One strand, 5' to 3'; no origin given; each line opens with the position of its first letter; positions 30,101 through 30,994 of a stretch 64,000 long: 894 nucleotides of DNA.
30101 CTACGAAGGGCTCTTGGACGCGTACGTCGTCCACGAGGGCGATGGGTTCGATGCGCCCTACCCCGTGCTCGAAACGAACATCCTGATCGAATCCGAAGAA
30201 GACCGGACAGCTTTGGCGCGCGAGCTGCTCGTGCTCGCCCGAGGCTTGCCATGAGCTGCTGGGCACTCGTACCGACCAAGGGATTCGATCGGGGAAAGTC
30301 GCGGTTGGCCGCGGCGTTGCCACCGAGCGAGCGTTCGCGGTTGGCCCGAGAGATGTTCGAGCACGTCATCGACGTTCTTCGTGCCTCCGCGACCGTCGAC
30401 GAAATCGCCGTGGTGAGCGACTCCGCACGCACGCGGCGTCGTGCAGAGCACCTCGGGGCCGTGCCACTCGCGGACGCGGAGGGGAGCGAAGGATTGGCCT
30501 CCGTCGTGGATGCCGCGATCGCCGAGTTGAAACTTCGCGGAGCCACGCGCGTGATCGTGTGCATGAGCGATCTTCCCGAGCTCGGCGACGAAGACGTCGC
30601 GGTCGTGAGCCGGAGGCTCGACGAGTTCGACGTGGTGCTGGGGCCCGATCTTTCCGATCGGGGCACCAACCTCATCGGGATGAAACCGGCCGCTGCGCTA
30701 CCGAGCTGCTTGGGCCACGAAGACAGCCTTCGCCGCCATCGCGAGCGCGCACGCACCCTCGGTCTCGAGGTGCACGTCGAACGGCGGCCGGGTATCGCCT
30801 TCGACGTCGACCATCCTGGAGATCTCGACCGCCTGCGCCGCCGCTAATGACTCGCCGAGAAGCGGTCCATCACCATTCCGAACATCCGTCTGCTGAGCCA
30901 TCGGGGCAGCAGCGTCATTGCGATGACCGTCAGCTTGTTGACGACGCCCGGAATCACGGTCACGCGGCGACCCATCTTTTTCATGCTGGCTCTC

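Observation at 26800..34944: A complete-looking coenzyme F420 biosynthesis and recycling set in a genome that does not look actinobacterial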

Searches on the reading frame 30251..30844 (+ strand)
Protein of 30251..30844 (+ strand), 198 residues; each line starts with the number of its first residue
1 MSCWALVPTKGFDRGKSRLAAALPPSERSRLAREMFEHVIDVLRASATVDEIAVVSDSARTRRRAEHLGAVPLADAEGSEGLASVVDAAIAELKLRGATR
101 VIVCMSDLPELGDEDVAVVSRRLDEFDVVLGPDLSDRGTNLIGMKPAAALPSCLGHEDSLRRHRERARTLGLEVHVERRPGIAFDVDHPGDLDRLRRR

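Call 4: search_protein_families(library=ncbifam, proteins=[window:30251-30844:+], max_evalue=0.00001)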
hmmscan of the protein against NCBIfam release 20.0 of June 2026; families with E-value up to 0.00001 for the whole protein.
seq(198 aa): 2 families
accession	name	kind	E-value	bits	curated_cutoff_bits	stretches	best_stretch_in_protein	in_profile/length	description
TIGR03552.1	F420_cofC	equivalog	2.4e-37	128.5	105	1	5-197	2-189/196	2-phospho-L-lactate guanylyltransferase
TIGR04282.1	glyco_like_cofC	hypoth_equivalog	3.6e-14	53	134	1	13-192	11-189/189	TIGR04282 family arsenosugar biosynthesis glycosyltransferase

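Call 24: search_solved_structures(query=window:30251-30844:+, max_evalue=0.01, show_alignments=4)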
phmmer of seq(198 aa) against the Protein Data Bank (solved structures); distinct sequences matched with E-value up to 0.01: 3.
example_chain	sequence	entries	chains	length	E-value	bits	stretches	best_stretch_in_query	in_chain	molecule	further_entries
7p97_AAA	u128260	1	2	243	4.8e-20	75.5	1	3-195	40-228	3-phospho-D-glycerate guanylyltransferase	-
6bwg_A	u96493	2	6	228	0.00014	25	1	7-196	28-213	2-phospho-L-lactate guanylyltransferase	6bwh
3tqd_A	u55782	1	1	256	0.0032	20.6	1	33-130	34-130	3-deoxy-manno-octulosonate cytidylyltransferase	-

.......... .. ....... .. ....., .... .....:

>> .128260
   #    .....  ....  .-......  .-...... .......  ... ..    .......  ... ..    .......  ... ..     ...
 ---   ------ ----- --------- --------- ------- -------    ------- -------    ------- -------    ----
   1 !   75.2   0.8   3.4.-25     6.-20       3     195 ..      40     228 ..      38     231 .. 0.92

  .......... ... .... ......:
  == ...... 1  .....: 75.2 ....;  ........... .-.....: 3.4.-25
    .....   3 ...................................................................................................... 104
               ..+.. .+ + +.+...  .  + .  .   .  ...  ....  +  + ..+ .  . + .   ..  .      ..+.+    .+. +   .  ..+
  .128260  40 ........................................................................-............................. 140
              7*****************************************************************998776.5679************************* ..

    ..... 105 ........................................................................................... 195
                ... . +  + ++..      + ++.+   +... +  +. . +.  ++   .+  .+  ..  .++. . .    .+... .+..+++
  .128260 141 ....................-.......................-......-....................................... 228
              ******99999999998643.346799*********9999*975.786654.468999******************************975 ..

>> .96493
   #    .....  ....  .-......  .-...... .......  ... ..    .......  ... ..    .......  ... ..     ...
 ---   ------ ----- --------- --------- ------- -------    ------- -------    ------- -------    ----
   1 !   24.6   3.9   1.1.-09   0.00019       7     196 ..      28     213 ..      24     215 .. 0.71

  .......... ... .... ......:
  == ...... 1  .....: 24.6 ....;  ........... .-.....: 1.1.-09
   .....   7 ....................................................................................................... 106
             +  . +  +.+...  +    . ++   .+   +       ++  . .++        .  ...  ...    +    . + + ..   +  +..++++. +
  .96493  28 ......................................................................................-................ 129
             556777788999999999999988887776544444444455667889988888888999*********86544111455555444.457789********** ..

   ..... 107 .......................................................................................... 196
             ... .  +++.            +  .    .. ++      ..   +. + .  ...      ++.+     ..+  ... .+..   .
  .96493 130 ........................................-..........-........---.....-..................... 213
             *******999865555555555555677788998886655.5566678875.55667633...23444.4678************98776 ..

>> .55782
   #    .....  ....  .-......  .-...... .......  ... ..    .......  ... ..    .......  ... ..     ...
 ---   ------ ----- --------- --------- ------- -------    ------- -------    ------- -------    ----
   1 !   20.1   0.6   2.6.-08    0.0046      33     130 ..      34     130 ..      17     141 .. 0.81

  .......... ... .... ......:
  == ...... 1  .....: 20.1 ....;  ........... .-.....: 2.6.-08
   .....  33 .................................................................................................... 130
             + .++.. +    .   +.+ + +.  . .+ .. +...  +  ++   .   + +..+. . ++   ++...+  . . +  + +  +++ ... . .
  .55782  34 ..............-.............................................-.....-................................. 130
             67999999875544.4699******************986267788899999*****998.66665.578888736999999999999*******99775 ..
